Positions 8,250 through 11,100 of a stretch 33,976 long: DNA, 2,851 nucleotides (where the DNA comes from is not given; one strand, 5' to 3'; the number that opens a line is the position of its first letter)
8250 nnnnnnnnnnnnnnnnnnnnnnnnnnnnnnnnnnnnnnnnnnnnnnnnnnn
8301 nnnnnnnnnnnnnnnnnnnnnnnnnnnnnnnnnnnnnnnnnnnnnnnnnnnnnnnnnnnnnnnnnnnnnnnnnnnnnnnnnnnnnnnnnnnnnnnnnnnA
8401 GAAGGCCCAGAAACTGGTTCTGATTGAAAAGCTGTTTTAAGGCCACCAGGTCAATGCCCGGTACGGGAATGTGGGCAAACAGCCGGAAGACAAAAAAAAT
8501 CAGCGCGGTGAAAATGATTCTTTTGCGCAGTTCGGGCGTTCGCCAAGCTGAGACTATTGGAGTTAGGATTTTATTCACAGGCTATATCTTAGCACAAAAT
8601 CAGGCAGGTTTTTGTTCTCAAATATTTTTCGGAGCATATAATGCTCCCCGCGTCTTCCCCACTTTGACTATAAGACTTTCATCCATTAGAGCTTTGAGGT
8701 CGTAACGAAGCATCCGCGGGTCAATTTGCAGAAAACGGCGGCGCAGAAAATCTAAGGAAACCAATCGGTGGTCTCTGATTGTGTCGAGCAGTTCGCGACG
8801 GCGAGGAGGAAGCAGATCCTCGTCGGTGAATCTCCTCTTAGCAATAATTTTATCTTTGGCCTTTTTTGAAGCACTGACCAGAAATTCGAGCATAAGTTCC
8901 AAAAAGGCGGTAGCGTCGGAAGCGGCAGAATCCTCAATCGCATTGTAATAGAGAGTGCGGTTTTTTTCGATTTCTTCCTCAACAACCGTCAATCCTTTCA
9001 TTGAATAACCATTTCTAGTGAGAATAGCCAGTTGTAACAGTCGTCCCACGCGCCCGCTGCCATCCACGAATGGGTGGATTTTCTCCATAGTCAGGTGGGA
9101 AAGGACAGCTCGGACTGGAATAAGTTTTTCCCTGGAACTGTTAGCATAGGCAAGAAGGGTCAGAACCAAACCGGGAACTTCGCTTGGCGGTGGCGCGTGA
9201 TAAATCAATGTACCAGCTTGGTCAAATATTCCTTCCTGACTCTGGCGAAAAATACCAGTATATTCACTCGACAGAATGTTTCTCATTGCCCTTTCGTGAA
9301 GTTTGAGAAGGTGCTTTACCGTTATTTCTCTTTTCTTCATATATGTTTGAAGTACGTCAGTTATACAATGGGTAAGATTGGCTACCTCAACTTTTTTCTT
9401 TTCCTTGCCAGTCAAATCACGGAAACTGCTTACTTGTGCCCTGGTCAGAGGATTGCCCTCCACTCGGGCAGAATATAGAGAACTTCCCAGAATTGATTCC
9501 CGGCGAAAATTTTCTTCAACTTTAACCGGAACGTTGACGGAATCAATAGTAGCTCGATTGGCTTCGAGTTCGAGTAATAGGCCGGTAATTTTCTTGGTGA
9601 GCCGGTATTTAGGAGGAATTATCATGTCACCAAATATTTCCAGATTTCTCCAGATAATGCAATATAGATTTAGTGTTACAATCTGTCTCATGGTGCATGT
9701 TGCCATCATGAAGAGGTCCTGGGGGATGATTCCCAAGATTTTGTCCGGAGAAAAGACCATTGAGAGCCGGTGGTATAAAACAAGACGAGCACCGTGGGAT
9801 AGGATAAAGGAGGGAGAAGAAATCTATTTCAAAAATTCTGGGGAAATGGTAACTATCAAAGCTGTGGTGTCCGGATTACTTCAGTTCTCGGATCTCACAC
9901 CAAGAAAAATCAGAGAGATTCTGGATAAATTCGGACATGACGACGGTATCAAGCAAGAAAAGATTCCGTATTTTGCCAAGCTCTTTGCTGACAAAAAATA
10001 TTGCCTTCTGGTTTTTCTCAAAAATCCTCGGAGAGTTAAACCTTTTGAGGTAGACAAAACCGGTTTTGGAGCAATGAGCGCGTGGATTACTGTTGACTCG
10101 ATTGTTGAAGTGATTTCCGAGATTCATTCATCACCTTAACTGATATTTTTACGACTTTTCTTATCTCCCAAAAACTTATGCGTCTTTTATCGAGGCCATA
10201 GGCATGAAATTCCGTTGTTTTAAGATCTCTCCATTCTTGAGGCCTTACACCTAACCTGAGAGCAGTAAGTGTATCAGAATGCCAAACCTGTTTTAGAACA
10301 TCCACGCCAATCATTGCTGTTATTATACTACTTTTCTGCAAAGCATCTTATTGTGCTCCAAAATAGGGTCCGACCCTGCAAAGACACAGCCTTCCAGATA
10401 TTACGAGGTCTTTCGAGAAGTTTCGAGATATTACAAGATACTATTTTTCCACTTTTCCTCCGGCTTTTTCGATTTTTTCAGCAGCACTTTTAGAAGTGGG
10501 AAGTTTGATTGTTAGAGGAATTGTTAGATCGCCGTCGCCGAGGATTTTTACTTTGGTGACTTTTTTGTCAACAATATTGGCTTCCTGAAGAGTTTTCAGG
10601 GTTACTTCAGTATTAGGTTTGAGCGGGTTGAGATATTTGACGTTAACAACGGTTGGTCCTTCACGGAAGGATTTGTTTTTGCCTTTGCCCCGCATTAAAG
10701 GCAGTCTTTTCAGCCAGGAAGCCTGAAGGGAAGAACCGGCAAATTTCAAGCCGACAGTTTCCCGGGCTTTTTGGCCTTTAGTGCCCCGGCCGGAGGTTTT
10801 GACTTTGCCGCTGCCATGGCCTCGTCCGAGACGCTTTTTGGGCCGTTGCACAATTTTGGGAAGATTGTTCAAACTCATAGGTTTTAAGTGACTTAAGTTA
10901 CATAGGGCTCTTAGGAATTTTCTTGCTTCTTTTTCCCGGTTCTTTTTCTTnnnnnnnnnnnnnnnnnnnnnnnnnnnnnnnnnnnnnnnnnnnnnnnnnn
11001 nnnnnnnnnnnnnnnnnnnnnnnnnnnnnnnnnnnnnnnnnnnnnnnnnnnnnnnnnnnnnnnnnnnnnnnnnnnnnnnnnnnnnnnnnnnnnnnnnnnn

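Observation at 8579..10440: Three-gene accessory island (small HTH, ASCH, Fic) inserted between rplO and secY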

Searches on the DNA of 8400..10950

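Call 47: search_rna_families(source=window, start=8400, end=10950, threshold=evalue, max_evalue=1)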
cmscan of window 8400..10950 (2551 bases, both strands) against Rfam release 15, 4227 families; matches with E-value up to 1: 0.
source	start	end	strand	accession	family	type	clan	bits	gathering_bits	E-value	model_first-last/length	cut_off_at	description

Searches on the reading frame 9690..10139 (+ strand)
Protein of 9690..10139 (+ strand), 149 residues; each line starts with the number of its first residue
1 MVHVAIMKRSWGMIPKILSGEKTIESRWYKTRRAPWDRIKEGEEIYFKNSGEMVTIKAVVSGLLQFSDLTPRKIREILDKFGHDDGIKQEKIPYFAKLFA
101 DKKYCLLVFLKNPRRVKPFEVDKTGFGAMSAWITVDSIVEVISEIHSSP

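Call 3: search_protein_families(library=pfam, proteins=[window:9690-10139:+], max_evalue=0.1)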
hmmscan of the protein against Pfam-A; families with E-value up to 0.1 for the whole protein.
window:9690-10139:+ (149 aa): 1 family
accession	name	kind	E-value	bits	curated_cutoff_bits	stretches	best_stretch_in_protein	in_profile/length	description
PF04266.20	ASCH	-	0.0066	17.6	21.2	1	16-69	10-61/103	ASCH domain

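Call 14: search_solved_structures(query=window:9690-10139:+, max_evalue=1, show_alignments=2)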
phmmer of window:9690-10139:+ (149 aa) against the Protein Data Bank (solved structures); distinct sequences matched with E-value up to 1: 0.

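Call 17: find_homologous_proteins(query=window:9690-10139:+)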
Query window:9690-10139:+ (149 aa): 1978 proteins with E <= 0.001 among 2008 candidates; the best 120 are listed.
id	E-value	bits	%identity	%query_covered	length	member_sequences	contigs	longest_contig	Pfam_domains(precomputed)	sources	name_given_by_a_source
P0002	9.9e-85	300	99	92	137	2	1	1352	-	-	-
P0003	3.0e-63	230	69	99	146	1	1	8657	-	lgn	-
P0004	3.8e-63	230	68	93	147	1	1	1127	-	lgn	-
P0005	9.5e-63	228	65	95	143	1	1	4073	-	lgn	-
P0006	2.8e-62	227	73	90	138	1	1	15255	-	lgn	-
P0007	1.2e-61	225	68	93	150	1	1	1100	-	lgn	-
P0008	1.5e-61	225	69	92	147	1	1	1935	-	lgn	-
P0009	8.6e-61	222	69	97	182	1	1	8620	-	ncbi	-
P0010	3.8e-60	220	75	86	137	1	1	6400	-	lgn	-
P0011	9.8e-60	219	66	93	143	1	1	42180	-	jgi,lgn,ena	-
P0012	1.1e-59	218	66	96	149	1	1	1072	-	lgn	-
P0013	1.5e-59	218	67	93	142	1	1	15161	-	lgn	-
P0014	1.6e-59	218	65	95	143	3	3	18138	-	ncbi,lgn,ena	-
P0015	2.4e-59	217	65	95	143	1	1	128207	-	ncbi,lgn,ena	-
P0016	4.8e-59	216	63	95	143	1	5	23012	-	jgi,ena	-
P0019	5.5e-59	216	63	95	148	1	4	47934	-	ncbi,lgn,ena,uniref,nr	ncbi:hypothetical protein A3D55_00775 [Candidatus Jorgensenbacteria bacterium RIFCSPHIGHO2_02_FULL_4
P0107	1.8e-56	208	62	95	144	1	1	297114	-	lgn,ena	-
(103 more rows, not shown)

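Call 18: find_encoding_contigs(protein=P0019, flank=4000, max_places=2)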
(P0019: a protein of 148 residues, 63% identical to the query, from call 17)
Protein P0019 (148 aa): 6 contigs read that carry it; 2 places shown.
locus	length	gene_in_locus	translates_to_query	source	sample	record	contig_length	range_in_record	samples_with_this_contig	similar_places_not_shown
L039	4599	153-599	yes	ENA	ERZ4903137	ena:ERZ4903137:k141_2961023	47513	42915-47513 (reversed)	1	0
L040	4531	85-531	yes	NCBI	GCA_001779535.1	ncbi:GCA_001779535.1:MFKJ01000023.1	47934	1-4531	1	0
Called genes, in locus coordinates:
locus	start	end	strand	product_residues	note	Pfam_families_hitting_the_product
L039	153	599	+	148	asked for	-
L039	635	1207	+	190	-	-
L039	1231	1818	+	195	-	PF06042:NTP_transf_6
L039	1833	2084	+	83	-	PF07866:DUF1653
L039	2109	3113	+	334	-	PF00294:PfkB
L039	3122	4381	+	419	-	-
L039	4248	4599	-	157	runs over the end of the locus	-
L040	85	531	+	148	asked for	-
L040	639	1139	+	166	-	-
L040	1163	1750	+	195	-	PF06042:NTP_transf_6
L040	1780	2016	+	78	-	PF07866:DUF1653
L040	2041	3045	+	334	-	PF00294:PfkB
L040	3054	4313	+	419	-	-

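Call 19: find_encoding_contigs(protein=P0015, flank=4000, max_places=2)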
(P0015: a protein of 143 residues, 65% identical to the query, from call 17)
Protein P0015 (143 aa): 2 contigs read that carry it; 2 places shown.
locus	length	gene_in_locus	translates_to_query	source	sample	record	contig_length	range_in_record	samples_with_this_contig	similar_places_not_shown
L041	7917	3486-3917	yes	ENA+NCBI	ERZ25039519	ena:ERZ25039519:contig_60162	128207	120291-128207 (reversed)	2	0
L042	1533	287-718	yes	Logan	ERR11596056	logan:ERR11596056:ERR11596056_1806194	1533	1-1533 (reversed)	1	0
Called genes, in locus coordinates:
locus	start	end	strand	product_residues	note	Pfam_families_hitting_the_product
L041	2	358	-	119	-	?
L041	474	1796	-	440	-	PF00239:Resolvase, PF07508:Recombinase, PF13408:Zn_ribbon_recom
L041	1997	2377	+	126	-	PF00856:SET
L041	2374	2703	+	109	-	-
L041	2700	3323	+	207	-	PF18916:Lycopene_cyc (weak)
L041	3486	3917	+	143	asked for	-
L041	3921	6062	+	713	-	PF05762:VWA_CoxE (weak), PF00092:VWA (weak), PF11775:CobT_C (weak)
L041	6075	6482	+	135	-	-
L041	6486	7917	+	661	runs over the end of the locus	PF07728:AAA_5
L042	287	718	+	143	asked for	-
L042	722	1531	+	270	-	?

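Call 20: find_encoding_contigs(protein=P0107, flank=4000, max_places=2)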
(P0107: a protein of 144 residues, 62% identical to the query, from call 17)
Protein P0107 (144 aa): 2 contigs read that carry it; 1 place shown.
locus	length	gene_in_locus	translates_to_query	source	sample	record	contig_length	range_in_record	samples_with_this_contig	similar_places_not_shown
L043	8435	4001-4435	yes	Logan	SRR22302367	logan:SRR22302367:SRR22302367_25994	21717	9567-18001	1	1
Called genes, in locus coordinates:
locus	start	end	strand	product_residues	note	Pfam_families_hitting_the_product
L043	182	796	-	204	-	-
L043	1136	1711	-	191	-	PF13578:Methyltransf_24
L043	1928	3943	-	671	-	PF02463:SMC_N, PF13175:AAA_15 (faint), PF13476:AAA_23, PF13304:AAA_21 (faint)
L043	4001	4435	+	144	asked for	-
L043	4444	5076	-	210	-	PF01336:tRNA_anti-codon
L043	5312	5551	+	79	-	-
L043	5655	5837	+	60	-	PF15993:Fuseless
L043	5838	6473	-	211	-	PF01092:Ribosomal_S6e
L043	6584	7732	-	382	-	PF02163:Peptidase_M50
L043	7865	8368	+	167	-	-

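Call 42: search_solved_structures(query=A2, max_evalue=1, show_alignments=2)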
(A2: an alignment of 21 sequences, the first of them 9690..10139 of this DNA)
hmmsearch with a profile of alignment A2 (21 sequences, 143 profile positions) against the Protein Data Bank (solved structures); distinct sequences matched with E-value up to 1: 10.
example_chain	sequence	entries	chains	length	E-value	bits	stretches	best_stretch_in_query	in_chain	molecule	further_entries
3lua_A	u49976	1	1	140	0.0088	19.1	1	64-131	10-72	Response regulator receiver protein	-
2z0t_A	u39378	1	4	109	0.016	18.2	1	14-107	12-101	Putative uncharacterized protein PH0355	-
1y66_A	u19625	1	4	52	0.025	17.6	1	62-103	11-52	engrailed homeodomain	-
2p6j_A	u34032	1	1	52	0.029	17.4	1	61-103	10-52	designed engrailed homeodomain variant UVF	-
1s04_A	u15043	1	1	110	0.093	15.7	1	17-107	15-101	hypothetical protein PF0455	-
5dof_A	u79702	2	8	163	0.11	15.5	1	55-126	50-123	Telomerase-associated protein 19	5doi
7uy5_K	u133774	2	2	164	0.11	15.5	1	55-126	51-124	Telomerase-associated protein of 19 kDa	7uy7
6l6v_A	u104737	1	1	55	0.27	14.3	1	41-76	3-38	E3 protein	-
7bqq_A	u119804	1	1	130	0.36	13.8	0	70-101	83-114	Gogy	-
5dfm_A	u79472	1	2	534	0.7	12.9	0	55-126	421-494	Maltose-binding periplasmic protein,Telomerase-associated protein 19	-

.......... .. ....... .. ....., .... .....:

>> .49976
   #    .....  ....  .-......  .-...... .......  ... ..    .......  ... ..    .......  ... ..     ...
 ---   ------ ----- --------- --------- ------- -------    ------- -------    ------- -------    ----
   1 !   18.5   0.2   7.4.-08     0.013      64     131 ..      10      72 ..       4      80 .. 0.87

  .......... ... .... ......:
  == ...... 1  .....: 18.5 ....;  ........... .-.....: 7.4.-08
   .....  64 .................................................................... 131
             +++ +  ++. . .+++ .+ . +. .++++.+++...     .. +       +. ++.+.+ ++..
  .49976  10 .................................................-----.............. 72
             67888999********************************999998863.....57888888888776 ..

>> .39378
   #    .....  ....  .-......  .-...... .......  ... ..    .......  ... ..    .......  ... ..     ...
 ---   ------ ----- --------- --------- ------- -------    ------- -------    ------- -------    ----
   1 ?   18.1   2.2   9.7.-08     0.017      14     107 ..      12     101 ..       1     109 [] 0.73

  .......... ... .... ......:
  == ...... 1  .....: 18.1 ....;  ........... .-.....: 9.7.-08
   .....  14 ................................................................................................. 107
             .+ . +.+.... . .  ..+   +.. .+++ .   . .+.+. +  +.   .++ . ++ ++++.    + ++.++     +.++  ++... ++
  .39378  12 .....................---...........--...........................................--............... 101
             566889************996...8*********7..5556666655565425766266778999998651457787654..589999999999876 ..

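Call 43: search_protein_families(library=pfam, alignment_id=A2, max_evalue=0.01)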
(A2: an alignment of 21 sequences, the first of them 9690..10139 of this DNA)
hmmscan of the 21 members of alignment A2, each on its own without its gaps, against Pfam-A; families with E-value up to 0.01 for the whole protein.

A. member 1, window:9690-10139:+ (149 aa): 1 family
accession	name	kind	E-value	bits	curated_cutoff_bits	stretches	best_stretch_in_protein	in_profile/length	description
PF04266.20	ASCH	-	0.0066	17.6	21.2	1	16-69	10-61/103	ASCH domain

B. families by the number of members that match (of 21 scanned): 1 family
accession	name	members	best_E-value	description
PF04266.20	ASCH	15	2e-05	ASCH domain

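Call 48: predict_structure(alignment_id=A2)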
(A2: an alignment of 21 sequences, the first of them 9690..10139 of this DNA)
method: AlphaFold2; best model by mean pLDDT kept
length: 149 residues; sequences in the alignment: 21
mean_pLDDT: 58.0   pTM: 0.50
mean pLDDT of the five models: 58.0, 56.3, 51.8, 50.8, 49.1
residues with pLDDT >= 90: 0; 70-90: 46; 50-70: 46; < 50: 57
segments of 3 or more residues with pLDDT < 50: 1-4, 8-27, 29-35, 124-142, 144-149
pLDDT, mean of each block of 10 residues (from residue 1): 44 38 42 51 71 74 68 74 62 72 60 77 48 42 45
secondary structure, 60 per line:
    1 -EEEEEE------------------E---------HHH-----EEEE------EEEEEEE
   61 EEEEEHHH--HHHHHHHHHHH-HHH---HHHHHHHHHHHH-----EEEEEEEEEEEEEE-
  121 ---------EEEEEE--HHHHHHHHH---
elements in order: E2-7 E44-47 E54-65 H71-81 H89-100 E106-119 E130-135 H138-146

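Call 54: fold_search(model_id=the predicted structure, library=pdb)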
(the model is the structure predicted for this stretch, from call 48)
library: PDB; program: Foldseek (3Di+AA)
matches with E <= 10: 152; with E <= 0.001: 0
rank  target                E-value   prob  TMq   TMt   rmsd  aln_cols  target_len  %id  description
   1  1xxo_A                2.7e-01  0.38  0.39  0.40  10.0       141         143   10  X-ray crystal structure of mycobacterium tuberculosis pyridoxine 5'-phosphate oxidase at 1.8 a resolution (released 2004-11-16)
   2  4qvb_B                5.4e-01  0.38  0.41  0.42   7.9       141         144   11  Mycobacterium tuberculosis protein Rv1155 in complex with co-enzyme F420 (released 2015-02-25)
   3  4qvb_A                5.8e-01  0.38  0.41  0.42   7.7       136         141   11  Mycobacterium tuberculosis protein Rv1155 in complex with co-enzyme F420 (released 2015-02-25)
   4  2gks_A                6.9e-01  0.25  0.28  0.10   7.2        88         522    8  Crystal Structure of the Bi-functional ATP Sulfurylase-APS Kinase from Aquifex aeolicus, a Chemolithotrophic Thermophi (released 2007-03-06)
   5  2hq7_A                8.2e-01  0.10  0.30  0.31  10.4       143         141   14  Crystal structure of Protein related to general stress protein 26(GS26) of B.subtilis (pyridoxinephosphate oxidase fam (released 2006-08-15)
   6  1t62_A                8.7e-01  0.08  0.24  0.24  11.0       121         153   13  Crystal structure of protein EF3133 from Enterococcus faecalis V583, Pfam DUF984 (released 2004-06-22)
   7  9kyl_A                1.1e+00  0.05  0.23  0.24  13.8       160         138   12  Crystal structure of human TRIP4 in complex with 11bp dsDNA (released 2025-08-20)
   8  8yew                  1.2e+00  0.05  0.23  0.23  15.4       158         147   14  TRIP4 ASCH domain in unliganded form (released 2024-06-26)
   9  9kea_A                1.6e+00  0.06  0.24  0.19  10.2       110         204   13  Crystal structure of LnzB (Streptomyces spp. ) (released 2025-11-12)
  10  9qqn_A                1.6e+00  0.04  0.20  0.17  11.6       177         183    8  Junin virus GP1-GP2 heterodimer in complex with Fab of JUN1 (released 2025-06-11)
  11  8alz_A                1.6e+00  0.04  0.24  0.15  15.1       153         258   14  Cryo-EM structure of ASCC3 in complex with ASC1 (released 2023-03-08)
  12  8d7z_B                1.6e+00  0.04  0.21  0.10  15.7       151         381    7  Cereblon-DDB1 bound to CC-92480 and Ikaros ZF1-2-3 (released 2022-07-20)
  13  7kpz_A                1.7e+00  0.06  0.26  0.29  10.1       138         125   10  1.70 A resolution crystal structure of Group A Streptococcus HupZ-V5-His6 (released 2021-02-10)
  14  2hq7_B                1.7e+00  0.06  0.28  0.29  10.8       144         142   15  Crystal structure of Protein related to general stress protein 26(GS26) of B.subtilis (pyridoxinephosphate oxidase fam (released 2006-08-15)
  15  8yfi_A                1.7e+00  0.06  0.24  0.25  12.2       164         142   12  TRIP4 ASCH domain in complex with a 12bp dsDNA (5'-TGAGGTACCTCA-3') (released 2024-06-26)
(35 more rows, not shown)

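Call 55: search_protein_families(library=ncbifam, proteins=[window:9690-10139:+], max_evalue=0.1)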
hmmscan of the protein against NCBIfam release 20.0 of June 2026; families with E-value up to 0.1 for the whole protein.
window:9690-10139:+ (149 aa): 0 families

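Call 56: search_protein_families(library=padloc, proteins=[window:9690-10139:+], max_evalue=0.1)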
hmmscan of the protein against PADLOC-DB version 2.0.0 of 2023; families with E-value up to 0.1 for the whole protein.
window:9690-10139:+ (149 aa): 0 families

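Call 57: search_protein_families(library=phrogs, proteins=[window:9690-10139:+], max_evalue=0.1)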
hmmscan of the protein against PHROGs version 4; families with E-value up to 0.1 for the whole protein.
window:9690-10139:+ (149 aa): 0 families

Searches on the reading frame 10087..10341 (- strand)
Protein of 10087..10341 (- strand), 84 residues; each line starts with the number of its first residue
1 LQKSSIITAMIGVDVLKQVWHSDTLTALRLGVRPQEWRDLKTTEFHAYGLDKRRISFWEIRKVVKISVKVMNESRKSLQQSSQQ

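Call 3: search_protein_families(library=pfam, proteins=[window:10087-10341:-], max_evalue=0.1)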
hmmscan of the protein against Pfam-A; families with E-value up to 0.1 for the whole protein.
window:10087-10341:- (84 aa): 0 families

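Call 15: search_solved_structures(query=window:10087-10341:-, max_evalue=10, show_alignments=1)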
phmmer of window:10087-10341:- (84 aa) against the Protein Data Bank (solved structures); distinct sequences matched with E-value up to 10: 10.
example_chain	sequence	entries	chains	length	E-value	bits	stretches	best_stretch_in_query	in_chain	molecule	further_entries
7p12_A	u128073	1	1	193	0.0029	21.1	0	13-41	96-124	DeNovoTIM13-SB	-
6yqx_A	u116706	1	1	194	0.025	18.1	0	13-41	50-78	de novo designed TIM barrel DeNovoTIM13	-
7osv_A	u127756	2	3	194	0.052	17.1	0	14-42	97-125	DeNovoTIM6-SB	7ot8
7osu_A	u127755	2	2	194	0.11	16.1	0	15-42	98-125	sTIM11noCys-SB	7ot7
8r8n_A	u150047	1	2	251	0.38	14.4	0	15-42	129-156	HalluTIM2-2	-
5bvl_A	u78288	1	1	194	0.54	13.9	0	16-42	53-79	designed TIM barrel sTIM11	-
6z2i_A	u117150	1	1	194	0.55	13.9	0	15-42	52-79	de novo designed TIM barrel DeNovoTIM6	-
6yqy_A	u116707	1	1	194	0.56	13.9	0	16-42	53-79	de novo designed TIM barrel sTIM11noCys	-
7a8s_A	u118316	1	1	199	0.66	13.6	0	16-42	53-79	sTIM11_h3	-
8r8o_A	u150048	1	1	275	0.75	13.4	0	17-42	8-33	HalluTIM3-1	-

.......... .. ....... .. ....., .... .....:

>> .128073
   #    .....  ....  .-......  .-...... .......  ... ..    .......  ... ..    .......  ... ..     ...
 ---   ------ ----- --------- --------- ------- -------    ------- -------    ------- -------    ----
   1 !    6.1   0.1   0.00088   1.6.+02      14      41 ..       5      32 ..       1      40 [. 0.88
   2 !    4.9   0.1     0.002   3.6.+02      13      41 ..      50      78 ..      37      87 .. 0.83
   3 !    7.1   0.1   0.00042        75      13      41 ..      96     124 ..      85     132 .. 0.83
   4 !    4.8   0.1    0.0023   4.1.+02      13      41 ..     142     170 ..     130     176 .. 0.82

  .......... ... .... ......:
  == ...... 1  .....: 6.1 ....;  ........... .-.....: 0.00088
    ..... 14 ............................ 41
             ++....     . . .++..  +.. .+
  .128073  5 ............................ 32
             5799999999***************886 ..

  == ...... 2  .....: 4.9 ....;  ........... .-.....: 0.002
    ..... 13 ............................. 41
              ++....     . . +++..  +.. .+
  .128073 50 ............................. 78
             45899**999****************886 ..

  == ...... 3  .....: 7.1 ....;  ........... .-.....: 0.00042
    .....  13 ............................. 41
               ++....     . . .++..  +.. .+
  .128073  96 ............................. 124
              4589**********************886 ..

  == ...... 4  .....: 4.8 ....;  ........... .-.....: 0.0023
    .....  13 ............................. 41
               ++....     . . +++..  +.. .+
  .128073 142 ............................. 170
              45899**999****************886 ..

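Call 16: find_homologous_proteins(query=window:10087-10341:-, max_evalue=0.01)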
Query window:10087-10341:- (84 aa): 1 proteins with E <= 0.01 among 1 candidates.
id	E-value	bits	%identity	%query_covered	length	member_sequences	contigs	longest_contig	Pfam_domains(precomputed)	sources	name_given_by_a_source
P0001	9.6e-42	158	100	89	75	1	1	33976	-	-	-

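Call 41: predict_structure(protein=window:10087-10341:-)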
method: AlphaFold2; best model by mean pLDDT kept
length: 84 residues; sequences in the alignment: 1
mean_pLDDT: 58.9   pTM: 0.44
mean pLDDT of the five models: 58.9, 51.2, 49.0, 45.7, 39.0
residues with pLDDT >= 90: 0; 70-90: 10; 50-70: 56; < 50: 18
segments of 3 or more residues with pLDDT < 50: 1-18
pLDDT, mean of each block of 10 residues (from residue 1): 34 46 64 68 58 63 70 68 58
secondary structure, 60 per line:
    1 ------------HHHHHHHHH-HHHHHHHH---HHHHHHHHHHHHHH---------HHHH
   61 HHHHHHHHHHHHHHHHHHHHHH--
elements in order: H13-21 H23-30 H34-47 H57-82

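Call 49: fold_search(model_id=the predicted structure, library=pdb)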
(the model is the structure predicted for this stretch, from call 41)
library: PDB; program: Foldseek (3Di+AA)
matches with E <= 10: 49; with E <= 0.001: 0
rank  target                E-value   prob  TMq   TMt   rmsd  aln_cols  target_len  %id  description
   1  2k5b_MODEL_1_B        3.1e+00  0.06  0.23  0.16  12.7        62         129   18  Human CDC37-HSP90 docking model based on NMR (released 2008-12-09)
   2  3bd1_A                3.5e+00  0.20  0.29  0.36   3.3        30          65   23  Structure of the Cro protein from putative prophage element Xfaso 1 in Xylella fastidiosa strain Ann-1 (released 2008-03-25)
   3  5z4y_A                3.5e+00  0.11  0.35  0.34  10.0        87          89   13  Crystal structure of PaCysB NTD domain with space group P4 (released 2019-01-23)
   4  9deh_A                3.8e+00  0.12  0.36  0.22   4.8        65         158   17  The designed serine hydrolase known as win31 (released 2025-02-19)
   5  5z4z_B                3.8e+00  0.10  0.34  0.33   9.0        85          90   12  Crystal structure of PaCysB NTD domain with space group C2 (released 2019-01-23)
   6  5z4z_A                4.5e+00  0.08  0.33  0.32   9.4        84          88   12  Crystal structure of PaCysB NTD domain with space group C2 (released 2019-01-23)
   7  3bd1_C                4.9e+00  0.15  0.29  0.36   3.3        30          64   23  Structure of the Cro protein from putative prophage element Xfaso 1 in Xylella fastidiosa strain Ann-1 (released 2008-03-25)
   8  7trv_B                4.9e+00  0.07  0.31  0.31   8.2        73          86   14  Crystal Structure of the DNA-Binding Domain of the LysR family Transcriptional Regulator YfbA from Yersinia pestis (released 2022-02-09)
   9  6xtv_B                4.9e+00  0.07  0.31  0.12   8.9        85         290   18  FULL-LENGTH LTTR LYSG FROM CORYNEBACTERIUM GLUTAMICUM WITH BOUND EFFECTOR ARG (released 2020-10-07)
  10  8dtq_B                5.2e+00  0.08  0.30  0.30  10.6        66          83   11  Crystal Structure of Staphylococcus aureus pSK41 Cop (released 2023-08-02)
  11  7xi5_A                5.5e+00  0.09  0.31  0.43   6.3        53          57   19  Anti-CRISPR-associated Aca10 (released 2023-02-22)
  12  9iyz_A                5.5e+00  0.06  0.34  0.34  12.8        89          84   13  Crystal Structure of the Acinetobacter baumannii LysR family regulator AceR DNA-binding domain (P321) (released 2025-08-06)
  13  5x80_D                5.9e+00  0.04  0.30  0.23  11.9        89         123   17  CRYSTAL STRUCTURE OF MYCOBACTERIUM TUBERCULOSIS MARR FAMILY PROTEIN RV2887 COMPLEX WITH SALICYLIC ACID (released 2017-08-09)
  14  3bd1_B                6.3e+00  0.12  0.29  0.37   3.3        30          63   23  Structure of the Cro protein from putative prophage element Xfaso 1 in Xylella fastidiosa strain Ann-1 (released 2008-03-25)
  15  4yg1_D                6.3e+00  0.08  0.27  0.32   8.0        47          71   13  HipB-O1-O2 complex/P21212 crystal form (released 2015-07-29)
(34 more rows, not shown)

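Call 55: search_protein_families(library=ncbifam, proteins=[window:10087-10341:-], max_evalue=0.1)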
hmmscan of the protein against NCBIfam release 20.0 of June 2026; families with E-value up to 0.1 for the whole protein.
window:10087-10341:- (84 aa): 0 families

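Call 56: search_protein_families(library=padloc, proteins=[window:10087-10341:-], max_evalue=0.1)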
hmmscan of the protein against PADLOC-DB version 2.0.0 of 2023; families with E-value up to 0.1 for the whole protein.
window:10087-10341:- (84 aa): 0 families

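Call 57: search_protein_families(library=phrogs, proteins=[window:10087-10341:-], max_evalue=0.1)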
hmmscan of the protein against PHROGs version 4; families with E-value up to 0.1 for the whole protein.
window:10087-10341:- (84 aa): 0 families

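Call 103: search_protein_representatives(protein=window:10087-10341:-)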
Query: 84 residues. Proteins with E-value up to 0.001 (for the whole library): 3; up to 1e-10: 2; up to 1e-30: 1. The best 3 are listed.
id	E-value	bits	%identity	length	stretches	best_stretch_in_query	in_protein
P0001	3.0e-42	157.6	100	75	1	10-84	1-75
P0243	3.5e-13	65.3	-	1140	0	-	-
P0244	3.2e-04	36.9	35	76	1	14-82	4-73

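Call 106: find_encoding_contigs(protein=P0244, flank=5000, max_places=4)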
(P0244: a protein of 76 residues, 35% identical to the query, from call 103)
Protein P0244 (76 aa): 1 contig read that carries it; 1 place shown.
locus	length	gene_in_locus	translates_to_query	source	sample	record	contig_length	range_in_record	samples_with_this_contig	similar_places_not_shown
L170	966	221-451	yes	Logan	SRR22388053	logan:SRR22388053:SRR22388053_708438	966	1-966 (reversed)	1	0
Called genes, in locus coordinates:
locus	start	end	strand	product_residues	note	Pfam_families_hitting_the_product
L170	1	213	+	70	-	?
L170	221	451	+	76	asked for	-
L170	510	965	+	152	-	?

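Call 114: search_protein_families(library=pfam, proteins=[P0244], max_evalue=0.05)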
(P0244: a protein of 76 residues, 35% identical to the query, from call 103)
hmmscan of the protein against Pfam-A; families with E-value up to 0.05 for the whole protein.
P0244 (76 aa): 0 families
